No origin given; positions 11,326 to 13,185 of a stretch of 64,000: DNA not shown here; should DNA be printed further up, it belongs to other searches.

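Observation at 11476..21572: Six-gene operon coupling a complete nicotinamide-to-NAD salvage route to a radical SAM enzyme and a zeta/AvrRxo1-like kinase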

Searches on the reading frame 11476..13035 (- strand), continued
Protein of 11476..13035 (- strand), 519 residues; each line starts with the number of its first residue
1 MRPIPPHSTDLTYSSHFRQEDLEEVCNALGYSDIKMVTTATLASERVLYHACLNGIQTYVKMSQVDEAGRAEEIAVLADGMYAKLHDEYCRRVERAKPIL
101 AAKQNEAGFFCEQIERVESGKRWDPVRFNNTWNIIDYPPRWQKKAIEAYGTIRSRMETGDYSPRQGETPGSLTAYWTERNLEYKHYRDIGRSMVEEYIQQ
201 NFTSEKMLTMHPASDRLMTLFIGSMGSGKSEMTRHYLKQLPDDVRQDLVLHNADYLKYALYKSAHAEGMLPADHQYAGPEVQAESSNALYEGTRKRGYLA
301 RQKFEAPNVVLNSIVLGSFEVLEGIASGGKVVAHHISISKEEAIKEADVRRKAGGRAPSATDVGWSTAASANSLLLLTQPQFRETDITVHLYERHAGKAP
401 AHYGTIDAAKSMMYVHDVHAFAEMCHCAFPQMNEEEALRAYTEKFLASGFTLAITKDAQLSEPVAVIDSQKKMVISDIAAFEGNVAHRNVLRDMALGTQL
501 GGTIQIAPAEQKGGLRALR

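Call 76: search_protein_families(library=ncbifam, proteins=[L010:11566-12231:+, L002:11710-12450:+, L002:6746-9001:+, L002:8998-9999:+, L002:12466-14082:+, L009:1957-2403:+], max_evalue=0.01)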
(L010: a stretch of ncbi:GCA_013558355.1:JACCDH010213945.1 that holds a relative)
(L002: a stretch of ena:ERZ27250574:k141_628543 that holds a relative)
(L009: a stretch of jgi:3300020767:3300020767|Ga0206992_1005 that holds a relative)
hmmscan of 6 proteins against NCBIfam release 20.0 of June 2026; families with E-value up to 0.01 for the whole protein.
L010:11566-12231:+ (221 aa): 9 families
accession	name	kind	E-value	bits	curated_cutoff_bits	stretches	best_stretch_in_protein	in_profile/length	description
NF003786.0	PRK05379.1-2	equivalog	3.3e-09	36.4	397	1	48-200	214-349/354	bifunctional nicotinamide-nucleotide adenylyltransferase/Nudix hydroxylase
NF003788.0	PRK05379.1-5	equivalog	2e-07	30.7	354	1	49-127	210-288/351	bifunctional nicotinamide-nucleotide adenylyltransferase/Nudix hydroxylase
NF003787.0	PRK05379.1-4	equivalog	7.8e-07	28.4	449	1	52-121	208-273/346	bifunctional nicotinamide-nucleotide adenylyltransferase/Nudix hydroxylase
NF003790.0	PRK05379.2-2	equivalog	1e-06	28.1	403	1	48-112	213-277/354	bifunctional nicotinamide mononucleotide adenylyltransferase/ADP-ribose pyrophosphatase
NF003791.0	PRK05379.2-3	equivalog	1.3e-05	24.5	409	1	48-126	198-276/340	bifunctional nicotinamide-nucleotide adenylyltransferase/Nudix hydroxylase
NF050029.2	TransRepNtr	equivalog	1.8e-05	24.3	400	1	53-111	26-82/245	ADPR responsive transcriptional repressor NtrR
NF003785.0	PRK05379.1-1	equivalog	3.3e-05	23.3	418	1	51-119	202-266/347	bifunctional nicotinamide-nucleotide adenylyltransferase/Nudix hydroxylase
NF006530.0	PRK08999.1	equivalog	0.0015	17.7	245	1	50-120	4-72/315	Nudix family hydrolase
NF007980.0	PRK10707.1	equivalog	0.0048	16.5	134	1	77-120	60-100/192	CoA pyrophosphatase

L002:11710-12450:+ (246 aa): 0 families

L002:6746-9001:+ (751 aa): 0 families

L002:8998-9999:+ (333 aa): 132 families (the best 25 are shown)
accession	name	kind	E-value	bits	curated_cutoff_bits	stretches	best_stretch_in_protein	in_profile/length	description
TIGR01214.1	rmlD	equivalog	4.6e-14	52.2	224.05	1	3-181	1-152/285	dTDP-4-dehydrorhamnose reductase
TIGR01179.1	galE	equivalog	2.1e-11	43.2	262.3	1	4-168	2-160/332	UDP-glucose 4-epimerase GalE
NF005403.0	PRK06953.1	equivalog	2.4e-11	43.5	254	1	1-66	1-62/222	SDR family oxidoreductase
NF004824.0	PRK06180.1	subfamily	6e-11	42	298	1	2-71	5-73/279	oxidoreductase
NF004765.0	PRK06101.1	equivalog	4.9e-10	38.9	406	1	1-73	1-73/241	SDR family oxidoreductase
NF006114.0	PRK08263.1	subfamily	8.4e-10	38.3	290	1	2-70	4-71/280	short chain dehydrogenase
NF006123.0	PRK08267.1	equivalog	2.6e-09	36.7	261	1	1-70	2-71/261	SDR family oxidoreductase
NF005065.0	PRK06482.1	equivalog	6.7e-09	35.5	291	1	2-93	3-98/276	SDR family oxidoreductase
NF004284.0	PRK05693.1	equivalog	8.8e-09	35.3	326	1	1-68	1-64/274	SDR family oxidoreductase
NF006118.0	PRK08264.1-4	subfamily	1.2e-08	34.8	279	1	2-74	6-78/244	SDR family oxidoreductase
NF007829.0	PRK10538.1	equivalog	1.3e-08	34.6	411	1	4-69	3-67/248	bifunctional NADP-dependent 3-hydroxy acid dehydrogenase/3-hydroxypropionate dehydrogenase YdfG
NF006565.0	PRK09072.1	equivalog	1.6e-08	34.4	238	1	2-80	6-88/265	SDR family oxidoreductase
NF006073.0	PRK08219.1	equivalog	2.3e-08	34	218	1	1-85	3-85/227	SDR family oxidoreductase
NF005437.0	PRK07024.1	equivalog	2.6e-08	33.6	266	1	2-69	5-73/259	SDR family oxidoreductase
TIGR01746.1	Thioester-redct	subfamily_domain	3.4e-08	33.1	213.35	1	3-40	1-40/371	thioester reductase domain-containing protein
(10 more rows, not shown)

L002:12466-14082:+ (538 aa): 37 families (the best 25 are shown)
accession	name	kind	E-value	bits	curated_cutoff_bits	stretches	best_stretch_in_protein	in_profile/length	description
NF050084.1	pip_6_carb_DH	equivalog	2e-34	119.3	730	1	61-487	8-406/475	L-piperidine-6-carboxylate dehydrogenase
NF052305.1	DioxValDhHalo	equivalog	2e-32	112.7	750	1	74-499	45-439/483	2,5-dioxovalerate dehydrogenase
NF040648.1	lactal_redase_Meth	equivalog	1.8e-31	109.7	650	1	71-502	32-425/463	lactaldehyde dehydrogenase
NF006992.0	PRK09457.1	subfamily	2e-31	109.2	514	1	53-493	18-424/487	succinylglutamate-semialdehyde dehydrogenase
NF040869.1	G3PDH_Arch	equivalog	4.4e-31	108.1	780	1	87-503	71-455/502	NADP-dependent glyceraldehyde-3-phosphate dehydrogenase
NF006916.0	PRK09407.1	equivalog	9.3e-30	103.7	521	1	49-534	33-490/526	succinic semialdehyde dehydrogenase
NF042993.1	AlphKGSA_gudD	equivalog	8.9e-28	97.2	770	1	76-499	46-439/481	alpha-ketoglutaric semialdehyde dehydrogenase GucD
TIGR01238.1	D1pyr5carbox3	equivalog_domain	2.7e-26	92.2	485.2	1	69-520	71-486/500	L-glutamate gamma-semialdehyde dehydrogenase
NF047626.1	SulfactDhSafD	equivalog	6.5e-26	91.4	700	1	71-503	25-418/454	sulfoacetaldehyde dehydrogenase SafD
NF008869.0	PRK11904.1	equivalog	1.1e-25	89.6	747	1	68-518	582-1007/1042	bifunctional proline dehydrogenase/L-glutamate gamma-semialdehyde dehydrogenase PutA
TIGR02299.1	HpaE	equivalog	1.7e-25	89.6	638.35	1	80-532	46-472/488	5-carboxymethyl-2-hydroxymuconate semialdehyde dehydrogenase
NF008772.0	PRK11809.1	equivalog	8.8e-25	86.5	1750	1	68-499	678-1072/1318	trifunctional transcriptional regulator/proline dehydrogenase/L-glutamate gamma-semialdehyde dehydrogenase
TIGR03240.1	arg_catab_astD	equivalog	1.2e-24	87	579.3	1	67-492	30-421/484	succinylglutamate-semialdehyde dehydrogenase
NF002852.0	PRK03137.1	subfamily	4.7e-24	85.1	648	1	72-499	73-470/514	L-glutamate gamma-semialdehyde dehydrogenase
NF042989.1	AldDh_AldH_Clos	equivalog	2.4e-23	82.6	800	1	75-501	26-420/458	aldehyde dehydrogenase AldH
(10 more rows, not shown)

L009:1957-2403:+ (148 aa): 0 families
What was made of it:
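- IMPase-family NADP phosphatases and NadM-Nudix enzymes are known homeostasis enzymes; the hits are in call 76.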

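Call 79: search_solved_structures(query=L002:6746-9001:+, max_evalue=1)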
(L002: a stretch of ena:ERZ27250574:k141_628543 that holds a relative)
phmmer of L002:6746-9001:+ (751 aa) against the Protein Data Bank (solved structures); distinct sequences matched with E-value up to 1: 1.
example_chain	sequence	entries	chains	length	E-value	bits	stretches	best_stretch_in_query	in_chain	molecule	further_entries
5cr9_A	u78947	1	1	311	0.45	12.2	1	613-676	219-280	ABC-type Fe3+-hydroxamate transport system, periplasmic component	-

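Call 87: search_solved_structures(query=L009:1957-2403:+, max_evalue=1)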
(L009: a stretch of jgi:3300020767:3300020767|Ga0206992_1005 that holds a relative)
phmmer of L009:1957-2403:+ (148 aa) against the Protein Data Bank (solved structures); distinct sequences matched with E-value up to 1: 0.

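Call 92: search_dna_similar(query=window:11476-13035:-, collection=plasmids, mode=protein, max_evalue=0.001, max_rows=15)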
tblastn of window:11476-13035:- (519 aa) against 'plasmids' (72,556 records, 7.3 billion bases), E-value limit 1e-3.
No match.

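Call 100: search_protein_representatives(alignment_id=A1)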
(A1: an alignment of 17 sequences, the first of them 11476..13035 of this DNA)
Query: 17 sequences, 518 profile positions. Proteins with E-value up to 0.001 (for the whole library): 74; up to 1e-10: 31; up to 1e-30: 27. The best 74 are listed.
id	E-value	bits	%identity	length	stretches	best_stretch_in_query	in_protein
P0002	1.7e-249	845.4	-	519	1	1-517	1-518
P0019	1.6e-209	713.5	-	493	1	1-491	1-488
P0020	1.3e-205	700.7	-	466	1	1-466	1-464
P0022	2.0e-194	663.7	-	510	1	1-513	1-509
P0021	6.8e-192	655.3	-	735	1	1-517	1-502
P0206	1.1e-175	601.9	-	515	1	1-514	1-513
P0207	5.6e-145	500.6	-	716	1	4-461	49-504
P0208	5.6e-135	467.6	-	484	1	1-466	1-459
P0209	8.9e-133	460.3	-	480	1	6-453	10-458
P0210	6.3e-124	431.1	-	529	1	5-455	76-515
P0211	1.3e-112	393.8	-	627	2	1-461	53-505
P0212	1.7e-105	370.2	-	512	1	2-465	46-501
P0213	1.5e-102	360.6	-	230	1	1-227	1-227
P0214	7.5e-97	341.7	-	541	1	6-486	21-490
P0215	6.9e-89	315.5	-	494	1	4-453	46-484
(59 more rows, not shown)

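Call 102: search_protein_families(library=pfam, alignment_id=A8, max_evalue=0.001)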
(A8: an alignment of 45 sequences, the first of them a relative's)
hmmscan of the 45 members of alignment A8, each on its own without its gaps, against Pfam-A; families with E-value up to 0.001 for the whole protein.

A. member 1, P0222 (504 aa): 1 family
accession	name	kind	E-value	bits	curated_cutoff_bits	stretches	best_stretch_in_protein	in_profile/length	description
PF06414.18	Zeta_toxin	-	6.2e-10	39.3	22.3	1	194-249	12-67/199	Zeta toxin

B. families by the number of members that match (of 45 scanned): 4 families
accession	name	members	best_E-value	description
PF06414.18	Zeta_toxin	24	1.2e-10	Zeta toxin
PF13671.12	AAA_33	2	0.00048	AAA domain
PF18751.7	Ploopntkinase3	1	2.9e-06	P-loop Nucleotide Kinase3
PF02661.23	Fic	1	0.00078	Fic/DOC family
